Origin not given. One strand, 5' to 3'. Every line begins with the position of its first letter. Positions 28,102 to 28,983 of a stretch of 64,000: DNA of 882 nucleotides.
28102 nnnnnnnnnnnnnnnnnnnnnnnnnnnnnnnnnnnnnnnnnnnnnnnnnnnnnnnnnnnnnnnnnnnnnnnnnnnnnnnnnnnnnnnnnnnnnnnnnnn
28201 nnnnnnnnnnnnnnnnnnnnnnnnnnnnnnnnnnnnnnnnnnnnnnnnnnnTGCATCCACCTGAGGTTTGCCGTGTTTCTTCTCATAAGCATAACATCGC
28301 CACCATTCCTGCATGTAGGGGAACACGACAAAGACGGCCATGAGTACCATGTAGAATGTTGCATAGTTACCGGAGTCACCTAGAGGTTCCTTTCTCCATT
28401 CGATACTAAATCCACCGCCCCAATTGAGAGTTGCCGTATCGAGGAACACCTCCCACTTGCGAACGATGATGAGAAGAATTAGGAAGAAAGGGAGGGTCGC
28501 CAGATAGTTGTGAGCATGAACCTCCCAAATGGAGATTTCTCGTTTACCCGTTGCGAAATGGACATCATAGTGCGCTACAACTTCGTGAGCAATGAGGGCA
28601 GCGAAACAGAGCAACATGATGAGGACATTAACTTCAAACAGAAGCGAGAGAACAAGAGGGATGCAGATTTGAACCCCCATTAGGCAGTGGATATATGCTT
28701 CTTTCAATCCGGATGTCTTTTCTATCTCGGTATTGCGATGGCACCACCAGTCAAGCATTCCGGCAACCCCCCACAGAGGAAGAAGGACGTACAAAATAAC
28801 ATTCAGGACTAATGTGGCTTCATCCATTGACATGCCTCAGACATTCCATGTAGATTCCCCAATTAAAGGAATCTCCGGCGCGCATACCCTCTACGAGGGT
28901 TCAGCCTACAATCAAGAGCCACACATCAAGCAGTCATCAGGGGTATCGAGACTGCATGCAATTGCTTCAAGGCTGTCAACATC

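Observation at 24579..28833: Five-gene translationally coupled operon pairing a KAS III-like enzyme with two O2-dependent iron enzymes and two unknown membrane proteins, in an archaeon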

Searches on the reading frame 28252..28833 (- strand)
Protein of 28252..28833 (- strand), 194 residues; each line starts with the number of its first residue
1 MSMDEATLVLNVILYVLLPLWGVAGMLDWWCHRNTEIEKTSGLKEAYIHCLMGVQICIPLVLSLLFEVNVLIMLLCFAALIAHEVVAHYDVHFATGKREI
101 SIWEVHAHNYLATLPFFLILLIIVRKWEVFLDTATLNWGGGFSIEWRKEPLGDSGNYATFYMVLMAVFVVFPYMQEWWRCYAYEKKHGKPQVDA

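Call 3: search_protein_families(library=pfam, proteins=[window:28252-28833:-], max_evalue=0.1)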
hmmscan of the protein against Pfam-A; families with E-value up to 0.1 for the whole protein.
window:28252-28833:- (194 aa): 0 families

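Call 4: search_protein_families(library=ncbifam, proteins=[window:28252-28833:-], max_evalue=0.1)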
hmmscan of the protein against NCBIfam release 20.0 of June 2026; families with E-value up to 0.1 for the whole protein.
window:28252-28833:- (194 aa): 0 families

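Call 29: find_homologous_proteins(query=window:28252-28833:-, max_evalue=0.001)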
Query window:28252-28833:- (194 aa): 263 proteins with E <= 0.001 among 714 candidates; the best 120 are listed.
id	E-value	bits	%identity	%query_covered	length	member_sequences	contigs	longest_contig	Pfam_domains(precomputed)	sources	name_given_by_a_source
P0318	3.0e-124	431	95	100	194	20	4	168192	-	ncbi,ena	-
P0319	8.4e-124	429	96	99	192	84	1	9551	-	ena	-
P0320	1.2e-122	425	95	99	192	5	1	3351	-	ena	-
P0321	1.0e-121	422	93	99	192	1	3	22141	-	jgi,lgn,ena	-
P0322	1.0e-121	422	93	99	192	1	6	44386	-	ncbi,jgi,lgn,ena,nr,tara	ncbi:MAG: diguanylate cyclase [Euryarchaeota archaeon]|nr:diguanylate cyclase [Euryarchaeota archaeo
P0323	1.9e-121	421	93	99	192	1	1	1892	-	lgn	-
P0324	6.9e-121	420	93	99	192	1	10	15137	-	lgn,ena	-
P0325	9.5e-121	419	92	99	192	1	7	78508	-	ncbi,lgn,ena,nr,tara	ncbi:MAG: diguanylate cyclase [Euryarchaeota archaeon]|nr:diguanylate cyclase [Euryarchaeota archaeo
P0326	1.1e-120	419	95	99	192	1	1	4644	-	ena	-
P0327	1.1e-119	416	92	99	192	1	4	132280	-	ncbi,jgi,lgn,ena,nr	ncbi:MAG TPA: hypothetical protein QGI72_00410 [Poseidonia sp.]|nr:hypothetical protein [Poseidonia 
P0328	1.4e-119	415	93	99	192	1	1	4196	-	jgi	jgi:hypothetical protein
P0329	2.2e-114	398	85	98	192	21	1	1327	-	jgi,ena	jgi:hypothetical protein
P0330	1.4e-113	396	88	99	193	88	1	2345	-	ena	-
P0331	4.3e-111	388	87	98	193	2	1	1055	-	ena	-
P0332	4.3e-98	345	87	87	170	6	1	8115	-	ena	-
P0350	5.8e-77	276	60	96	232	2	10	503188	-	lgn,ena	-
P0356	1.2e-68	249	55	96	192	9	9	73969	-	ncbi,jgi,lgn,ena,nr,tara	ncbi:MAG: diguanylate cyclase [Myxococcales bacterium]|nr:diguanylate cyclase [Myxococcales bacteriu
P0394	3.0e-59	218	54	92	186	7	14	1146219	-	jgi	jgi:hypothetical protein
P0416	2.6e-58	215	53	98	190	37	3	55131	-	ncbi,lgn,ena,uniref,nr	ncbi:hypothetical protein [Arsukibacterium perlucidum]|uniref:hypothetical protein n=1 Tax=Arsukibac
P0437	9.2e-58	214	53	97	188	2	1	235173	-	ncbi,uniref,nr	ncbi:diguanylate cyclase [Halomonas sp. ND22Bw]|uniref:diguanylate cyclase n=1 Tax=Halomonas sp. ND2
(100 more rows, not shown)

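Call 30: find_encoding_contigs(protein=P0416, flank=9000, max_places=2)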
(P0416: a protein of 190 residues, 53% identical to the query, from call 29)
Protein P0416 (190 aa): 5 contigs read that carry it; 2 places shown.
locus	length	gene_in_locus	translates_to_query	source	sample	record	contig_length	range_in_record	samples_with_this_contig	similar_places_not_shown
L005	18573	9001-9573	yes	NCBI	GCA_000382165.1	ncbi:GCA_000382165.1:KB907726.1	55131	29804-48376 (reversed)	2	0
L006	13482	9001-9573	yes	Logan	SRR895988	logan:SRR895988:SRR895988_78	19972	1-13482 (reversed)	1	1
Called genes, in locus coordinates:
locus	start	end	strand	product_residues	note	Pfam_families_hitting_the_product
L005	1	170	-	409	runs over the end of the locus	PF13679:Methyltransf_32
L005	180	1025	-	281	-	PF00085:Thioredoxin, PF07449:HyaE (faint), PF13728:TraF (weak), PF14559:TPR_19, PF14561:TPR_20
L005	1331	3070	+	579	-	PF02776:TPP_enzyme_N, PF00205:TPP_enzyme_M, PF02775:TPP_enzyme_C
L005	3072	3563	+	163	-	PF01842:ACT, PF22629:ACT_AHAS_ss, PF13710:ACT_5, PF10369:ALS_ss_C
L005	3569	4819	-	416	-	PF01566:Nramp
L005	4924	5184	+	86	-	-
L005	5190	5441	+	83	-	PF14542:Acetyltransf_CG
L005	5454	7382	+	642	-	PF00930:DPPIV_N (faint), PF26550:Tricorn_2nd (weak), PF05448:AXE1 (weak), PF01738:DLH, PF12697:Abhydrolase_6 (weak), PF20434:BD-FAE, PF00326:Peptidase_S9, PF07859:Abhydrolase_3 (weak), +6 more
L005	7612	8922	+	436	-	PF00324:AA_permease, PF13520:AA_permease_2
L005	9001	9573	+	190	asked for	-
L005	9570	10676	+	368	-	PF08545:ACP_syn_III (faint), PF08541:ACP_syn_III_C (weak)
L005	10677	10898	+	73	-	-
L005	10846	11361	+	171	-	PF14518:Haem_oxygenas_2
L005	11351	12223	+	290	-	PF22523:DUF6999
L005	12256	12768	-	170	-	PF01931:NTPase_I-T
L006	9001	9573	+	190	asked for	-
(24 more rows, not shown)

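Call 31: find_encoding_contigs(protein=P0437, flank=9000, max_places=2)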
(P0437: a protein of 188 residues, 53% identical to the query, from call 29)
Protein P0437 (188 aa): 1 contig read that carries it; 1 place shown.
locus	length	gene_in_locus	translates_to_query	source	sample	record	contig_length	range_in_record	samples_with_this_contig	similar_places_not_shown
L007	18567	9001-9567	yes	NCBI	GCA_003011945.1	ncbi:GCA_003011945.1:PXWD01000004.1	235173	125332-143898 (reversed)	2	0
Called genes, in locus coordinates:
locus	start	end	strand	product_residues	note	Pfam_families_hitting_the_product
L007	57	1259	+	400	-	PF17767:NAPRTase_N, PF04095:NAPRTase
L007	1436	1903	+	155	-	PF00210:Ferritin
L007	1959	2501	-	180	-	PF10688:Imp-YgjV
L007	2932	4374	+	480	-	PF07690:MFS_1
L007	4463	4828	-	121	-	-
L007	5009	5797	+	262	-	PF00563:EAL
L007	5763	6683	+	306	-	PF00989:PAS, PF08448:PAS_4, PF13188:PAS_8 (faint), PF13426:PAS_9, PF00990:GGDEF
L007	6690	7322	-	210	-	PF01370:Epimerase, PF05368:NmrA, PF13460:NAD_binding_10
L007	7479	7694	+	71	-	PF12843:QSregVF_b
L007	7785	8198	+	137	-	PF00472:RF-1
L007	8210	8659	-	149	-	-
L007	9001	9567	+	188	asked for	-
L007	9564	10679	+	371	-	PF00109:ketoacyl-synt (weak), PF08545:ACP_syn_III (weak), PF08541:ACP_syn_III_C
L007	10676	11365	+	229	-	-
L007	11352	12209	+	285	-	PF22523:DUF6999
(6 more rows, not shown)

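Call 38: find_encoding_contigs(protein=P0350, flank=9000, max_places=2)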
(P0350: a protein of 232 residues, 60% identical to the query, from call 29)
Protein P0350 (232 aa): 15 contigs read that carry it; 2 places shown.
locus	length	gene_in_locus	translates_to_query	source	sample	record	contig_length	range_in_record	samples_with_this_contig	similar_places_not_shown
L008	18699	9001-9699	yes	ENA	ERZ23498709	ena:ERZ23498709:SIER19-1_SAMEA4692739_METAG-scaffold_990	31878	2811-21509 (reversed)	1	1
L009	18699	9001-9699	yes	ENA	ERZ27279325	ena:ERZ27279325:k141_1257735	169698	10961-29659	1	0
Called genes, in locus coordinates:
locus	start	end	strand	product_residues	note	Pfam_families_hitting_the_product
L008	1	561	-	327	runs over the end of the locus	PF00490:ALAD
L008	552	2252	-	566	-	PF01379:Porphobil_deam, PF02602:HEM4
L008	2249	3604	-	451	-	PF05201:GlutR_N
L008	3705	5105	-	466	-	PF02696:SelO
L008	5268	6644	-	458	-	PF02469:Fasciclin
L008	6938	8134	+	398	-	-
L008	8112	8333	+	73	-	-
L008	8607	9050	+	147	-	-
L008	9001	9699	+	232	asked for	-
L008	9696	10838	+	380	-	PF08541:ACP_syn_III_C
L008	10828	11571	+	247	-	-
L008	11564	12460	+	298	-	PF22523:DUF6999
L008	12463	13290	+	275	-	PF00487:FA_desaturase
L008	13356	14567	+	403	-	PF08378:NERD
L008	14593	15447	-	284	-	PF01243:PNPOx_N (weak), PF13883:CREG_beta-barrel, PF10615:DUF2470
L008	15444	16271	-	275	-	PF00005:ABC_tran, PF13304:AAA_21 (faint)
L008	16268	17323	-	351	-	PF01032:FecCD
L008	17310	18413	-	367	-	PF01497:Peripla_BP_2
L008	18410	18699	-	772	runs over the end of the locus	PF13620:CarboxypepD_reg (faint)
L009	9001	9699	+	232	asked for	-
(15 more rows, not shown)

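Call 39: find_encoding_contigs(protein=P0356, flank=9000, max_places=2)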
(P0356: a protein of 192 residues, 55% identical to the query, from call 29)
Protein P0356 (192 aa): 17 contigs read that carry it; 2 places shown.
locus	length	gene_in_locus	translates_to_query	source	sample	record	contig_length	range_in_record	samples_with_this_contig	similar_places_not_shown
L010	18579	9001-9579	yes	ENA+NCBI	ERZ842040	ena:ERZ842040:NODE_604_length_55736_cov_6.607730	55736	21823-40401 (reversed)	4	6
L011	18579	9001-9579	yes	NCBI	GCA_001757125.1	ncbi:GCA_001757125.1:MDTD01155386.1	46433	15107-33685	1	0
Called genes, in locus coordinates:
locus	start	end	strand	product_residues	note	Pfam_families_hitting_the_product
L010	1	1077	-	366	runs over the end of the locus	-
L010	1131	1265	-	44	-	-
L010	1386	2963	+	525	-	-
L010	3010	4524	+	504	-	PF01391:Collagen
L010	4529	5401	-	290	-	PF00198:2-oxoacid_dh (weak)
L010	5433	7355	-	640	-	PF26626:DUF8201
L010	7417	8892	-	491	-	PF05375:Pacifastin_I (weak), PF00135:COesterase, PF07859:Abhydrolase_3, PF20434:BD-FAE, PF00326:Peptidase_S9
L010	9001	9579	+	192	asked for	-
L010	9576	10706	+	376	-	PF00108:Thiolase_N (weak), PF00109:ketoacyl-synt (weak), PF08545:ACP_syn_III (faint), PF08541:ACP_syn_III_C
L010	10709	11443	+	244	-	PF14518:Haem_oxygenas_2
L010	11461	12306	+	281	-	PF22523:DUF6999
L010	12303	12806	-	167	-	PF08308:PEGA (weak)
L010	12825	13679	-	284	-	-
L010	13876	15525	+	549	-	PF13517:FG-GAP_3 (faint)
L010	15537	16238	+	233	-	PF00753:Lactamase_B, PF12706:Lactamase_B_2 (weak)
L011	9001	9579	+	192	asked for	-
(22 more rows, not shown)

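Call 40: find_encoding_contigs(protein=P0394, flank=9000, max_places=2)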
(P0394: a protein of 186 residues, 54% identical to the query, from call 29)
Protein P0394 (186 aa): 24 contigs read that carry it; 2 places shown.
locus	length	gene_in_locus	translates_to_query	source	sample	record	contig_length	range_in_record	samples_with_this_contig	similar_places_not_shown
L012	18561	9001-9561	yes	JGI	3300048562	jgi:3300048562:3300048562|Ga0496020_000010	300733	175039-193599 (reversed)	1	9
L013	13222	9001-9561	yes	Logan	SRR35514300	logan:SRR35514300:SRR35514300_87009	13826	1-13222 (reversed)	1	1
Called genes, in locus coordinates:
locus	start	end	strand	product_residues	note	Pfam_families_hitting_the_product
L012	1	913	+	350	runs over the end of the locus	PF01212:Beta_elim_lyase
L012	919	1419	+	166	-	PF12802:MarR_2, PF01047:MarR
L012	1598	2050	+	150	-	PF11578:DUF3237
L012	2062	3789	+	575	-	PF07519:Tannase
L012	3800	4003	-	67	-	-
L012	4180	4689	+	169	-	PF11157:DUF2937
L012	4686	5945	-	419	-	PF01266:DAO (faint), PF03486:HI0933_like (faint), PF07992:Pyr_redox_2, PF13450:NAD_binding_8 (weak), PF13454:NAD_binding_9 (faint), PF00070:Pyr_redox, PF22366:NDH2_C (weak)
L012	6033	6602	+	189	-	PF07298:NnrU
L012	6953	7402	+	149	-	PF03551:PadR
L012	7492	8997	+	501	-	PF13091:PLDc_2, PF00614:PLDc (faint), PF13091:PLDc_2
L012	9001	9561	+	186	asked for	-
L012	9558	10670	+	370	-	PF00109:ketoacyl-synt (weak), PF08545:ACP_syn_III (faint), PF08541:ACP_syn_III_C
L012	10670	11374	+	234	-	PF14518:Haem_oxygenas_2 (weak)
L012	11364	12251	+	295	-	PF22523:DUF6999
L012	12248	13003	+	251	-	PF00106:adh_short, PF08659:KR, PF13561:adh_short_C2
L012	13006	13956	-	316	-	PF00487:FA_desaturase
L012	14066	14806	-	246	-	PF00072:Response_reg, PF00486:Trans_reg_C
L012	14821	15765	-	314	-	PF00512:HisKA, PF02518:HATPase_c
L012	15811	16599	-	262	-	PF02900:LigB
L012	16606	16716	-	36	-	-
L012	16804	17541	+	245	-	-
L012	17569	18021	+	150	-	PF19649:DUF6152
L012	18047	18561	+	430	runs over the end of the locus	PF02900:LigB, PF07746:LigA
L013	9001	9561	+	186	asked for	-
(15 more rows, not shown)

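Call 43: search_solved_structures(query=A3, max_evalue=10)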
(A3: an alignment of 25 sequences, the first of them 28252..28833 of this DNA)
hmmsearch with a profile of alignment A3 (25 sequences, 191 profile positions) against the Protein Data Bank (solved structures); distinct sequences matched with E-value up to 10: 1.
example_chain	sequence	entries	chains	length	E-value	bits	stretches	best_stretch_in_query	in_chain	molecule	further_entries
9j3n_A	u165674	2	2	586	0.022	17.8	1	108-156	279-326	ADP,ATP carrier protein 1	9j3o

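Call 55: predict_structure(alignment_id=A3)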
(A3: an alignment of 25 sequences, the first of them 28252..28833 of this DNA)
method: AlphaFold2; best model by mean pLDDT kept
length: 194 residues; sequences in the alignment: 25
mean_pLDDT: 90.6   pTM: 0.83
mean pLDDT of the five models: 90.6, 88.6, 88.6, 88.6, 88.2
residues with pLDDT >= 90: 128; 70-90: 63; 50-70: 3; < 50: 0
segments of 3 or more residues with pLDDT < 50: none
pLDDT, mean of each block of 10 residues (from residue 1): 81 89 92 95 96 91 92 93 94 92 88 84 89 93 90 84 93 96 96 69
secondary structure, 60 per line:
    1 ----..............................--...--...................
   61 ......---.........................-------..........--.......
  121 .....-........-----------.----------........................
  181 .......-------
elements in order: H5-34 H42-65 H70-94 H102-111 H114-125 H127-134 H157-187

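Call 63: fold_search(model_id=the predicted structure, library=pdb)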
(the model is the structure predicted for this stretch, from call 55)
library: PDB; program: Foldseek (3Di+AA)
matches with E <= 10: 81; with E <= 0.001: 0
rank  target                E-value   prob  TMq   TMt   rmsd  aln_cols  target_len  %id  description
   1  7drk_A                1.2e+00  0.25  0.29  0.30  19.1       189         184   12  Crystal structure of phosphatidylglycerol phosphate synthase in complex with cytidine diphosphate-diacylglycerol (released 2021-12-08)
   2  5hxc                  1.9e+00  0.08  0.22  0.16  16.2       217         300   12  Structural mechanisms of extracellular ion exchange and induced binding-site occlusion in the sodium-calcium exchanger N (released 2016-05-11)
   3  8st4_B                2.6e+00  0.15  0.28  0.17  14.4       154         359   12  The 2alpha3beta stoichiometry of human alpha4beta2 nicotinic acetylcholine receptor in complex with acetylcholine (released 2024-02-07)
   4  5hxr                  2.8e+00  0.06  0.22  0.16  17.0       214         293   11  Structural mechanisms of extracellular ion exchange and induced binding-site occlusion in the sodium-calcium exchanger N (released 2016-05-11)
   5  5jdq                  3.2e+00  0.06  0.22  0.17  15.4       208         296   12  Structural mechanisms of extracellular ion exchange and induced binding-site occlusion in the sodium-calcium exchanger N (released 2016-05-11)
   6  5hxh_A                3.2e+00  0.03  0.17  0.13  18.1       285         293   14  Structural mechanisms of extracellular ion exchange and induced binding-site occlusion in the sodium-calcium exchanger (released 2016-05-11)
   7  8st1_A                3.4e+00  0.06  0.22  0.14  15.5       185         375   12  The 3alpha2beta stoichiometry of human alpha4beta2 nicotinic acetylcholine receptor in complex with acetylcholine and  (released 2024-02-07)
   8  6cnj_A                3.5e+00  0.12  0.27  0.15  15.4       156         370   10  Structure of the 2alpha3beta stiochiometry of the human Alpha4Beta2 nicotinic receptor (released 2018-05-02)
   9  7qn5_A                3.7e+00  0.15  0.30  0.20   7.0       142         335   13  Cryo-EM structure of human full-length extrasynaptic alpha4beta3delta GABA(A)R in complex with nanobody Nb25 (released 2022-04-13)
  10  8st2_A                3.7e+00  0.04  0.20  0.12  15.9       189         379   13  The 3alpha2beta stoichiometry of human alpha4beta2 nicotinic acetylcholine receptor in complex with acetylcholine (released 2024-02-07)
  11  5hwx                  4.1e+00  0.05  0.22  0.17  15.3       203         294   11  Structural mechanisms of extracellular ion exchange and induced binding-site occlusion in the sodium-calcium exchanger N (released 2016-05-11)
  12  8yx6_A                4.3e+00  0.11  0.25  0.17  10.0       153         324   12  Structure of a Cys-loop Receptor in Zinc Binding State (released 2025-01-01)
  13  8g5g_A                4.5e+00  0.15  0.33  0.21   7.7       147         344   10  Native GABA-A receptor from the mouse brain, meta-alpha1-alpha3-beta2-gamma2 subtype, in complex with GABA, Zolpidem,  (released 2023-09-20)
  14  8st3_B                4.5e+00  0.12  0.27  0.16  13.5       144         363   11  The 2alpha3beta stoichiometry of human alpha4beta2 nicotinic acetylcholine receptor in complex with acetylcholine and  (released 2024-02-07)
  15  5hwy                  4.5e+00  0.04  0.23  0.17  16.7       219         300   11  Structural mechanisms of extracellular ion exchange and induced binding-site occlusion in the sodium-calcium exchanger N (released 2016-05-18)
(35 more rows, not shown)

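Call 68: search_protein_families(library=pfam, proteins=[L012:12248-13000:+, L008:12463-13287:+], max_evalue=0.01)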
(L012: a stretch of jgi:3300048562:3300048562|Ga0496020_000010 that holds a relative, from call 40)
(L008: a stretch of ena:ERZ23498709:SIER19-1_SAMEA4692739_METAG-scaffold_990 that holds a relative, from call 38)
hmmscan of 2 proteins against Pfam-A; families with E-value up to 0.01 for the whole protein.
L012:12248-13000:+ (251 aa): 4 families
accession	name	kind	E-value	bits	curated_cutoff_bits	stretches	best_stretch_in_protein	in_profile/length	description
PF00106.31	adh_short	-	7.7e-56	189.1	26.6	1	4-189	3-191/195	short chain dehydrogenase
PF13561.12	adh_short_C2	-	1e-53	182.8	27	1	10-246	5-233/236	Enoyl-(Acyl carrier protein) reductase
PF08659.16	KR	-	2.8e-08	34.3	22.6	1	4-158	3-160/180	KR domain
PF23441.1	SDR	-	0.00049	20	27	1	2-210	8-223/258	SDR-like rossmann domain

L008:12463-13287:+ (275 aa): 1 family
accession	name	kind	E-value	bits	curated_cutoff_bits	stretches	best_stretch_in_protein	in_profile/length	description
PF00487.30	FA_desaturase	-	4.5e-18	66.4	29.7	1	14-235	7-229/253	Fatty acid desaturase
